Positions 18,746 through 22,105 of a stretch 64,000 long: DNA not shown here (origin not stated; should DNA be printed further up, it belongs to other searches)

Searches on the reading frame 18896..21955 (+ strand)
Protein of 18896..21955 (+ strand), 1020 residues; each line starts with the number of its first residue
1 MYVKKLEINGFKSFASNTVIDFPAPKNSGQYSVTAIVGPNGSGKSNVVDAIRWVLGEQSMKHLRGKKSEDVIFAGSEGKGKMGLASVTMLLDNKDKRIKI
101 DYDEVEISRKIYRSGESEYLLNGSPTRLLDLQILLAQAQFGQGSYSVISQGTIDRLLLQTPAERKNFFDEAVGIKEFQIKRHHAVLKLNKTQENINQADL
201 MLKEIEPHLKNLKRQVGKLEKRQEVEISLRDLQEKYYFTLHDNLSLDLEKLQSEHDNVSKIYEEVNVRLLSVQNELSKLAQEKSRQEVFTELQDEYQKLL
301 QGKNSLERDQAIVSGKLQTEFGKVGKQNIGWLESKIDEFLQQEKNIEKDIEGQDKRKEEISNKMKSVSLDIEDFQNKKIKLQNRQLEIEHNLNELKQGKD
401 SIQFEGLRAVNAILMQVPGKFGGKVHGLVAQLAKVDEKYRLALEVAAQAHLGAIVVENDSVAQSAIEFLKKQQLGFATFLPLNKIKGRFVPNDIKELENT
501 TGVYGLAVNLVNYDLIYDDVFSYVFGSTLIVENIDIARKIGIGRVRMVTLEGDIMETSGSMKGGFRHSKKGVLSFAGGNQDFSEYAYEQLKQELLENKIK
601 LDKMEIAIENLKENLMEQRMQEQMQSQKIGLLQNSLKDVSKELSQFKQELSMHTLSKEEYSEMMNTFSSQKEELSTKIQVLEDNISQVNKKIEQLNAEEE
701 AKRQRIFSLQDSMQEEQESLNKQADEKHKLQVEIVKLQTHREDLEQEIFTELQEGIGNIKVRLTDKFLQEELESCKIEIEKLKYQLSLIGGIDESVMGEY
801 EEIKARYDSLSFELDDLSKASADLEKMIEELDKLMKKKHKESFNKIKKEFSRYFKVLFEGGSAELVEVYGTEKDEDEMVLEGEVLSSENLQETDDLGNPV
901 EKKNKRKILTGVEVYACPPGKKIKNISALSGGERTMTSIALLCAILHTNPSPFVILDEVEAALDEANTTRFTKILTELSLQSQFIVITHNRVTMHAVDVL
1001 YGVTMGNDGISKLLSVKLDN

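Call 43: search_protein_families(library=pfam, proteins=[window:18896-21955:+], max_evalue=0.00001)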
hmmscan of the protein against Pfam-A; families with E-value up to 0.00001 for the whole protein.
window:18896-21955:+ (1020 aa): 5 families
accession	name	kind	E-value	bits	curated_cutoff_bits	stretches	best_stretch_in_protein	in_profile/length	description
PF02463.25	SMC_N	-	4.2e-70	236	40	2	2-142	1-134/220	RecF/RecN/SMC N terminal domain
PF06470.18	SMC_hinge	-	7.7e-30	104.1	22.5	1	425-540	4-115/116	SMC proteins Flexible Hinge Domain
PF13304.12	AAA_21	-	7e-16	59.6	27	1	33-108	1-67/304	AAA domain, putative AbiEii toxin, Type IV TA system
PF13476.12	AAA_23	-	3.8e-15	57.5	27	1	5-300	1-197/201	AAA domain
PF13175.12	AAA_15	-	3.2e-11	43.9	32.1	1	1-396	1-300/374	AAA ATPase domain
